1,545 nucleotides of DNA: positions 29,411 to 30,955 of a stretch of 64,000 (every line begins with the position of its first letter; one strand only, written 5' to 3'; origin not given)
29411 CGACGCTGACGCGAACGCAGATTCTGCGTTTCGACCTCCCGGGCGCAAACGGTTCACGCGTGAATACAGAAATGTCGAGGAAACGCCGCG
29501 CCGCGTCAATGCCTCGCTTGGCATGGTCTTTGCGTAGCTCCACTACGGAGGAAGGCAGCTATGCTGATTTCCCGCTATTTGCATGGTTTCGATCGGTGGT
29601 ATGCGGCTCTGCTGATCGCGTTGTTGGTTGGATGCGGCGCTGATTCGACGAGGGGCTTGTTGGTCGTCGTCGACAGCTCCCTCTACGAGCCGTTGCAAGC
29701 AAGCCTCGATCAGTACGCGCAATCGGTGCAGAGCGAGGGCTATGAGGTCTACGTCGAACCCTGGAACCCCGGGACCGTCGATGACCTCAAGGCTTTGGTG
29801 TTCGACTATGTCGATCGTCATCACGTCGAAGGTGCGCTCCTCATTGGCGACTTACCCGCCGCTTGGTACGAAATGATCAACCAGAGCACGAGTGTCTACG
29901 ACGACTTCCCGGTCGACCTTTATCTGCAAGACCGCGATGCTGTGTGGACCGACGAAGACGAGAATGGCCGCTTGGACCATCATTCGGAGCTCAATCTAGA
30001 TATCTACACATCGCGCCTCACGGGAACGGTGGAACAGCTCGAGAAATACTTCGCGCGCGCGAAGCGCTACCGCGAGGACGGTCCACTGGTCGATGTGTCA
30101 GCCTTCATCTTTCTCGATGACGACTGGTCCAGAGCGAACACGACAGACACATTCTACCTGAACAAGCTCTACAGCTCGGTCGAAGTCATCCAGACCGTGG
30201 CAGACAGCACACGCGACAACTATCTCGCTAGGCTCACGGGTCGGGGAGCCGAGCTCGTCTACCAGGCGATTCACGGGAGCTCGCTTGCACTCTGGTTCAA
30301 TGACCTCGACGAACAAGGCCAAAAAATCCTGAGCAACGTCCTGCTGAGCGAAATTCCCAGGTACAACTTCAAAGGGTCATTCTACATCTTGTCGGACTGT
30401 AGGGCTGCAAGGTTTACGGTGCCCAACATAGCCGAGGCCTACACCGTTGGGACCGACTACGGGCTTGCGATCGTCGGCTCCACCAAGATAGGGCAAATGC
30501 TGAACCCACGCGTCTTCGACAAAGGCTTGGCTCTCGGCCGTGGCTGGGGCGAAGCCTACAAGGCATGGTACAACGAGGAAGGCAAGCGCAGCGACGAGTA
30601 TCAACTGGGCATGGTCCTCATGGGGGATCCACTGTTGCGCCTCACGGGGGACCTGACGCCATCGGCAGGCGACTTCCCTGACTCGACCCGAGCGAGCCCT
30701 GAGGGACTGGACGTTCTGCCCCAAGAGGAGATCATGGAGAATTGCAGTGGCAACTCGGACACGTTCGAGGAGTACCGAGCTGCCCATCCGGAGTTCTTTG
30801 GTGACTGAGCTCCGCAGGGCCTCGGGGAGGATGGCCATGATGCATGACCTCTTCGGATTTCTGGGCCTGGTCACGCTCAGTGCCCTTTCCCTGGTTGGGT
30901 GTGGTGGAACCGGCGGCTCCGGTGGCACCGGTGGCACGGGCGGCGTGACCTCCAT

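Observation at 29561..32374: Three-gene lipoprotein cassette: C25/gingipain-like peptidase homologue plus two tandem paralogous Gly-tethered lipoproteins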

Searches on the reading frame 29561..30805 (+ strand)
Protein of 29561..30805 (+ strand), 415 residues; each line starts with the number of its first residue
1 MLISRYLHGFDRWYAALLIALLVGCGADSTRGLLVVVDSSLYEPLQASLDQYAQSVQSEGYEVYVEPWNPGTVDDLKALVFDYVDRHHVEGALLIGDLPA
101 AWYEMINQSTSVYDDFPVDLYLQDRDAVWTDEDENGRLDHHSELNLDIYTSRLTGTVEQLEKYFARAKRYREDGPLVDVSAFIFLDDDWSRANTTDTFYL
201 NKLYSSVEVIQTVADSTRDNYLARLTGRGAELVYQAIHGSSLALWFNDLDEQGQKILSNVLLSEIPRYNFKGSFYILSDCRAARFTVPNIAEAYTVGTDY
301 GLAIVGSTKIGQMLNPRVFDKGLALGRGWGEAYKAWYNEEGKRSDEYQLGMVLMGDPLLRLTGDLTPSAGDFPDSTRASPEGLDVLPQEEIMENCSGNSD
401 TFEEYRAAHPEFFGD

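Call 6: search_protein_families(library=pfam, proteins=[window:29561-30805:+], max_evalue=1)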
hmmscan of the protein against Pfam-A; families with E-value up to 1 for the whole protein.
window:29561-30805:+ (415 aa): 1 family
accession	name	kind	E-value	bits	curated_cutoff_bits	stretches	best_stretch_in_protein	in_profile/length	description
PF01364.23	Peptidase_C25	-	4.7e-08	33.1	23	1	46-361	10-374/374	Peptidase family C25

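Call 7: search_protein_families(library=ncbifam, proteins=[window:29561-30805:+], max_evalue=1)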
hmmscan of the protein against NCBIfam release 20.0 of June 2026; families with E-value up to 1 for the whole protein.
window:29561-30805:+ (415 aa): 0 families

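Call 9: search_solved_structures(query=window:29561-30805:+, max_evalue=10, show_alignments=3)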
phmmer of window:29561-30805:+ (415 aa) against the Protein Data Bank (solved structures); distinct sequences matched with E-value up to 10: 6.
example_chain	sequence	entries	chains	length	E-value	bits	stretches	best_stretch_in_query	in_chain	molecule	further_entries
5esr_A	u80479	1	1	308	0.77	12.1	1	318-387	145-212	Haloalkane dehalogenase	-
7c6x_A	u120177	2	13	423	0.94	11.8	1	61-111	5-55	Sugar ABC transporter, periplasmic sugar-binding protein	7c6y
7c6z_A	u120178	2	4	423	1.3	11.4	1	61-111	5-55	Sugar ABC transporter, periplasmic sugar-binding protein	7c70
7c71_A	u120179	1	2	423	1.3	11.4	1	61-111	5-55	Sugar ABC transporter, periplasmic sugar-binding protein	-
7c6f_A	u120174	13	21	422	1.3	11.4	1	61-111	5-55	Sugar ABC transporter, periplasmic sugar-binding protein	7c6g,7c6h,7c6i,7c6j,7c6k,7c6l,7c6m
7c63_A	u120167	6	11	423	1.3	11.3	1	61-111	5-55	Sugar ABC transporter, periplasmic sugar-binding protein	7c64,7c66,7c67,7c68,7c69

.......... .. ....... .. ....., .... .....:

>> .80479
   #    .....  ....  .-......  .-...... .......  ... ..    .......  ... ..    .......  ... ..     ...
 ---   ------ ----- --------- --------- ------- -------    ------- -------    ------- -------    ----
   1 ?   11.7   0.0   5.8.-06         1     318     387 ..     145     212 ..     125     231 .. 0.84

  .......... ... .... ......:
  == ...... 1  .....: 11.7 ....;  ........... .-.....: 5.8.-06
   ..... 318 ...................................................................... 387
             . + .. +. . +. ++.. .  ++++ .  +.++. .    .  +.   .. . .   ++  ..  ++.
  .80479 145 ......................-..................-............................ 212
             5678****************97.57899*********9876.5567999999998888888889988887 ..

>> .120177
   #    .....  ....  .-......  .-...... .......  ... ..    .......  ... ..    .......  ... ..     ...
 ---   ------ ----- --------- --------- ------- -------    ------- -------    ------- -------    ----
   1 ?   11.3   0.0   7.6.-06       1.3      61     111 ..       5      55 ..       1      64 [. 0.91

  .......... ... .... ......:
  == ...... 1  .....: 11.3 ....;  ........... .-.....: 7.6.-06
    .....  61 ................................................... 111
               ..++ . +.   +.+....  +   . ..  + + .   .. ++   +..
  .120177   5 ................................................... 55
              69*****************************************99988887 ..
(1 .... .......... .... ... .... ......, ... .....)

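Call 10: find_homologous_proteins(query=window:29561-30805:+, max_evalue=0.001)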
Query window:29561-30805:+ (415 aa): 76 proteins with E <= 0.001 among 8000 candidates.
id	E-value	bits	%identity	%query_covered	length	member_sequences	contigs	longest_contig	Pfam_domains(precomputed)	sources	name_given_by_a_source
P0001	1.6e-281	952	100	100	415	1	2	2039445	PF01364.25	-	-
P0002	3.4e-211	720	82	92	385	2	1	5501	PF01364.25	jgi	jgi:hypothetical protein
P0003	1.1e-200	685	74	100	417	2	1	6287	PF01364.25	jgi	-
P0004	6.6e-171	587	65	100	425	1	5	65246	-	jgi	jgi:hypothetical protein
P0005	3.6e-165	568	64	98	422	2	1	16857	PF01364.25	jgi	jgi:hypothetical protein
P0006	4.0e-139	483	56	96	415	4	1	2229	PF01364.25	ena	-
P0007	3.5e-135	470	55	98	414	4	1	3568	PF01364.25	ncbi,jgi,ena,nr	ncbi:MAG: hypothetical protein OEV36_13430 [Myxococcales bacterium]|nr:hypothetical protein [Myxococ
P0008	1.2e-134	468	55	99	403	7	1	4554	PF01364.25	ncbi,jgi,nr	ncbi:MAG: hypothetical protein JRE19_12230 [Deltaproteobacteria bacterium]|nr:hypothetical protein [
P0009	3.3e-133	463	54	99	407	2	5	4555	PF01364.25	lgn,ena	-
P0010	1.4e-131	458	59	89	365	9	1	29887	PF01364.25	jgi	jgi:hypothetical protein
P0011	2.1e-129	451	53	96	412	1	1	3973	-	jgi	-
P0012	5.1e-129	449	54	97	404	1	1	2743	-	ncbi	-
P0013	1.5e-127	444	52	96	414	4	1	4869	PF01364.25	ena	-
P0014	1.7e-126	441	52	99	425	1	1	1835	-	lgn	-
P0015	1.3e-125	438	53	97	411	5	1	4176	-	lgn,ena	-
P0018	2.3e-123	431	50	95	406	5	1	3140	PF01364.25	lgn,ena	-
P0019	2.9e-123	430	57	85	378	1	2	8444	PF01364.25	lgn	-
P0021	3.3e-122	427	52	97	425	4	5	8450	PF01364.25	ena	-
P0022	1.8e-121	424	52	97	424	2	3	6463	PF01364.25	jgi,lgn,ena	-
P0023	5.8e-121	423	52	97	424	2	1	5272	PF01364.25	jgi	jgi:hypothetical protein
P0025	2.3e-120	421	52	97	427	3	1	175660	PF01364.25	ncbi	-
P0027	2.6e-118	414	51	97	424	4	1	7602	PF01364.25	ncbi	-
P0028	4.4e-117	410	54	87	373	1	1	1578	PF01364.25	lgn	-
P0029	1.1e-116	409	50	95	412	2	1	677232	PF01364.25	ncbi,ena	-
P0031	1.9e-115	405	54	87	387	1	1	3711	PF01364.25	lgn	-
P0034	3.0e-114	401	51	88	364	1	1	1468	PF01364.25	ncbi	-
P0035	9.5e-114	399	48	96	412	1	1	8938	PF01364.25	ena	-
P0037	4.1e-113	397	52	88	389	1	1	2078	PF01364.25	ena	-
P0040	4.3e-112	393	52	87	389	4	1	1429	PF01364.25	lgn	-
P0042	3.9e-111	390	52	85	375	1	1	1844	PF01364.25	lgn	-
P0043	9.5e-111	389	51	87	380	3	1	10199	PF01364.25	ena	-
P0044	2.7e-110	388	53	84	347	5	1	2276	PF01364.25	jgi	jgi:hypothetical protein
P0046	4.5e-109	384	49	90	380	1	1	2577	PF01364.25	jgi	jgi:hypothetical protein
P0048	8.9e-108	379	52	85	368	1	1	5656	PF01364.25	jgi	-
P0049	7.8e-107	376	51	87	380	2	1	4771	PF01364.25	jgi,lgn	-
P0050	3.0e-106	374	50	85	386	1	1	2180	PF01364.25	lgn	-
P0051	5.5e-106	373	53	83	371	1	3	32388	PF01364.25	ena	-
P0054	2.7e-105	371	50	89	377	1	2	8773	PF01364.25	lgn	-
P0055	7.7e-105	370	51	84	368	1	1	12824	PF01364.25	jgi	jgi:hypothetical protein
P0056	7.1e-102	360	49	86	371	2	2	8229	PF01364.25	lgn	-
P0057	8.2e-100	353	49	84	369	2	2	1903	PF01364.25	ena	-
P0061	2.2e-93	332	44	87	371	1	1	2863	PF01364.25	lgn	-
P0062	3.2e-93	331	54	70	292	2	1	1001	PF01364.25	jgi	jgi:hypothetical protein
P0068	1.1e-85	307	43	95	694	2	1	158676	PF00526.24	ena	-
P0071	7.0e-83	297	43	94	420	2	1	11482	PF01364.25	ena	-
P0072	1.6e-82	296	41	94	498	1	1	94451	PF00526.24,PF01364.25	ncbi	-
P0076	3.4e-27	114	29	79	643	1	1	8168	PF01364.25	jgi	jgi:hypothetical protein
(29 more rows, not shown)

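Call 16: find_related_loci(query=A1, collection=genome_contigs, flank=10000)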
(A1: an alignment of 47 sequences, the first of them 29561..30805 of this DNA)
Query A1 (415 aa) in genome_contigs; peptide patterns used: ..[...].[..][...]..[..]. (x = any residue, [..] = any of these).
23 stretches matched a pattern; 22 encode a relative of the query (tblastn E <= 1e-3); 22 distinct loci.
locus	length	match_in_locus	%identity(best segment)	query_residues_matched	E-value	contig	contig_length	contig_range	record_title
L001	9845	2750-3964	55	2-415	3e-141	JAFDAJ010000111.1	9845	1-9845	MAG: Deltaproteobacteria bacterium isolate AB_1215_Bin_95 AB_1215_Bin_95_scaffold_7245, whole genome shotgun sequence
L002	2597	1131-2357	50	12-413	6e-134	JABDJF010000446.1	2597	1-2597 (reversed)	MAG: Myxococcales bacterium isolate SS_bin_16 k127_4276213, whole genome shotgun sequence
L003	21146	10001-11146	54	31-413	3e-126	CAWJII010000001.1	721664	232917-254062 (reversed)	MAG: uncultured delta proteobacterium isolate MFD03804.bin.1.151 genome assembly, contig: contig_15021, whole genome sho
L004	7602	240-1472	50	12-415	3e-122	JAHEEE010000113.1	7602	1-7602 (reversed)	MAG: Myxococcales bacterium isolate Ww259 NODE_22507_length_7602_cov_5.693624, whole genome shotgun sequence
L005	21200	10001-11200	49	20-415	2e-118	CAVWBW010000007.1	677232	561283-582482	MAG: uncultured delta proteobacterium isolate MFD03804.bin.1.273 genome assembly, contig: contig_57955, whole genome sho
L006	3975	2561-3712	54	15-376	7e-120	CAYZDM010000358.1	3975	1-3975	MAG TPA_asm: uncultured Sandaracinaceae bacterium isolate SRP155585_co1_222 genome assembly, contig: NODE_20887_length_3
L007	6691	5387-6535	51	17-376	1e-115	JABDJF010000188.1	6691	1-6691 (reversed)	MAG: Myxococcales bacterium isolate SS_bin_16 k127_49761, whole genome shotgun sequence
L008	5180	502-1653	48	17-374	2e-109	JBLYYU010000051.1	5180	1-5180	MAG: Polyangiales bacterium isolate EBRS3.bin2 k97_42273, whole genome shotgun sequence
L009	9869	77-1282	41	23-415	4e-93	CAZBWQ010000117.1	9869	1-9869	MAG TPA_asm: uncultured Sandaracinaceae bacterium isolate binchicken_co176_246 genome assembly, contig: NODE_5211_length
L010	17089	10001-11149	43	22-413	8e-90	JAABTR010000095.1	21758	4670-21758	MAG: Deltaproteobacteria bacterium isolate S24.Bin071 Scaffold_29, whole genome shotgun sequence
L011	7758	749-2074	40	23-413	2e-88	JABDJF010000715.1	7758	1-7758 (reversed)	MAG: Myxococcales bacterium isolate SS_bin_16 k127_3889215, whole genome shotgun sequence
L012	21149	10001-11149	41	22-413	1e-86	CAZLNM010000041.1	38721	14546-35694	MAG TPA_asm: uncultured Myxococcales bacterium isolate SRP278314_co2_58 genome assembly, contig: NODE_1482_length_38721_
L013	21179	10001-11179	40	30-412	2e-81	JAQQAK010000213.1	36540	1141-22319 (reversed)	MAG: Spirochaetaceae bacterium isolate JB007 k141_343959, whole genome shotgun sequence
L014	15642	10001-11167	36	23-415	5e-80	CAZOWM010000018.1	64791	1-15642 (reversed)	MAG TPA_asm: uncultured Spirochaetota bacterium isolate binchicken_co89_665 genome assembly, contig: NODE_493_length_647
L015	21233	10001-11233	36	25-413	2e-76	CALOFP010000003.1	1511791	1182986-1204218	MAG: uncultured bacterium isolate LOGT_bin.0225 genome assembly, contig: contig_6425, whole genome shotgun sequence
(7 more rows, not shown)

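Call 20: predict_structure(alignment_id=A1)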
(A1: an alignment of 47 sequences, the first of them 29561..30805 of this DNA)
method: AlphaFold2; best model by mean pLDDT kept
length: 415 residues; sequences in the alignment: 47
mean_pLDDT: 91.2   pTM: 0.89
mean pLDDT of the five models: 91.2, 90.6, 90.3, 90.1, 90.0
residues with pLDDT >= 90: 330; 70-90: 40; 50-70: 39; < 50: 6
segments of 3 or more residues with pLDDT < 50: 1-4
pLDDT, mean of each block of 10 residues (from residue 1): 52 77 61 97 98 96 97 98 97 98 88 92 98 96 98 98 98 97 93 93 98 94 98 96 93 93 98 97 96 98 97 92 98 97 93 98 96 71 52 64 95 88
secondary structure, 60 per line:
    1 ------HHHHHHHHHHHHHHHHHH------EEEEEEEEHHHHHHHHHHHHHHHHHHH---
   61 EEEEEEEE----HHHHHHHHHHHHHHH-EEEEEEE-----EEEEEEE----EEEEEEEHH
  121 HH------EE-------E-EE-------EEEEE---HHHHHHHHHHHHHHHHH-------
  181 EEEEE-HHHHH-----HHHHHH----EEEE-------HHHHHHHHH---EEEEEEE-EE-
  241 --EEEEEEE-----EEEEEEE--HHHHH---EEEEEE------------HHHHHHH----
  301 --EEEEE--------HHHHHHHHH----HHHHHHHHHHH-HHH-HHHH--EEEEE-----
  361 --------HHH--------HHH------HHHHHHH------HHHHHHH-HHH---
elements in order: H7-24 E31-38 H39-57 E61-68 H73-87 E89-95 E101-107 E112-118 H119-122 E149-153 H157-173 E181-185 H187-191 H197-202 E207-210 H218-226 E230-236 E243-249 E255-261 H264-268 E272-277 H290-296 E303-307 H316-324 H329-339 H345-348 E351-355 H389-395 H402-408

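Call 25: fold_search(model_id=the predicted structure, library=pdb)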
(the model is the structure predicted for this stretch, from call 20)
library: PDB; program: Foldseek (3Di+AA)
matches with E <= 10: 1506; with E <= 0.001: 0
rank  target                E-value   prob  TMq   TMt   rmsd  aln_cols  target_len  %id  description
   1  5fc2_B                1.0e-03  1.00  0.32  0.28   5.9       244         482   16  Structure of a separase in complex with a pAMK peptide containing a phospho-serine (released 2016-03-30)
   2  1drj                  4.8e-03  0.69  0.20  0.28  16.2       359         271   12  PROBING PROTEIN-PROTEIN INTERACTIONS: THE RIBOSE-BINDING PROTEIN IN BACTERIAL TRANSPORT AND CHEMOTAXIS (released 1995-01-26)
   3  7x0p                  6.8e-03  0.41  0.18  0.23  16.0       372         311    9  Crystal structure of sugar binding protein CbpD from Clostridium thermocellum (released 2022-09-14)
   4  1drk                  7.2e-03  0.57  0.19  0.27  16.4       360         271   12  PROBING PROTEIN-PROTEIN INTERACTIONS: THE RIBOSE-BINDING PROTEIN IN BACTERIAL TRANSPORT AND CHEMOTAXIS (released 1995-01-26)
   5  6whr_B                7.6e-03  0.41  0.17  0.11  15.1       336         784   10  GluN1b-GluN2B NMDA receptor in non-active 2 conformation at 4 angstrom resolution (released 2020-08-05)
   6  2dri                  8.0e-03  0.60  0.20  0.28  16.3       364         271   13  PROBING PROTEIN-PROTEIN INTERACTIONS: THE RIBOSE BINDING PROTEIN IN BACTERIAL TRANSPORT AND CHEMOTAXIS (released 1995-01-26)
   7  2hk8_A                1.1e-02  0.30  0.17  0.22  15.0       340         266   11  Crystal structure of shikimate dehydrogenase from aquifex aeolicus at 2.35 angstrom resolution (released 2007-06-19)
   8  2gx6                  1.2e-02  0.41  0.18  0.25  16.1       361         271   12  Rational stabilization of E. coli ribose binding protein (released 2007-03-20)
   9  5nhs_A                1.3e-02  0.72  0.20  0.27  13.7       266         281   12  The crystal structure of Xanthomonas albilineans N5, N10-methylenetetrahydrofolate dehydrogenase-cyclohydrolase (FolD) (released 2018-05-16)
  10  9jwl_B                1.3e-02  0.35  0.18  0.23  15.7       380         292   10  De novo designed D-allose binding protein based on 1rpj (released 2025-10-15)
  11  2hk7_B                1.3e-02  0.25  0.16  0.21  15.4       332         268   10  Crystal structure of shikimate dehydrogenase from aquifex aeolicus in complex with mercury at 2.5 angstrom resolution (released 2007-06-19)
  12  1dbp                  1.4e-02  0.47  0.20  0.28  16.2       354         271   12  IDENTICAL MUTATIONS AT CORRESPONDING POSITIONS IN TWO HOMOLOGOUS PROTEINS WITH NON-IDENTICAL EFFECTS (released 1994-05-31)
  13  5xsd_B                1.4e-02  0.38  0.18  0.25  14.3       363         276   11  XylFII-LytSN complex mutant - D103A (released 2017-08-02)
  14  4p98                  1.5e-02  0.35  0.19  0.24  16.8       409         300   10  ABC transporter system solute-bindng protein from Conexibacter woesei DSM 14684 (released 2014-04-16)
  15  1rzr_A                1.7e-02  0.66  0.17  0.21  16.0       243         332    8  crystal structure of transcriptional regulator-phosphoprotein-DNA complex (released 2004-10-12)
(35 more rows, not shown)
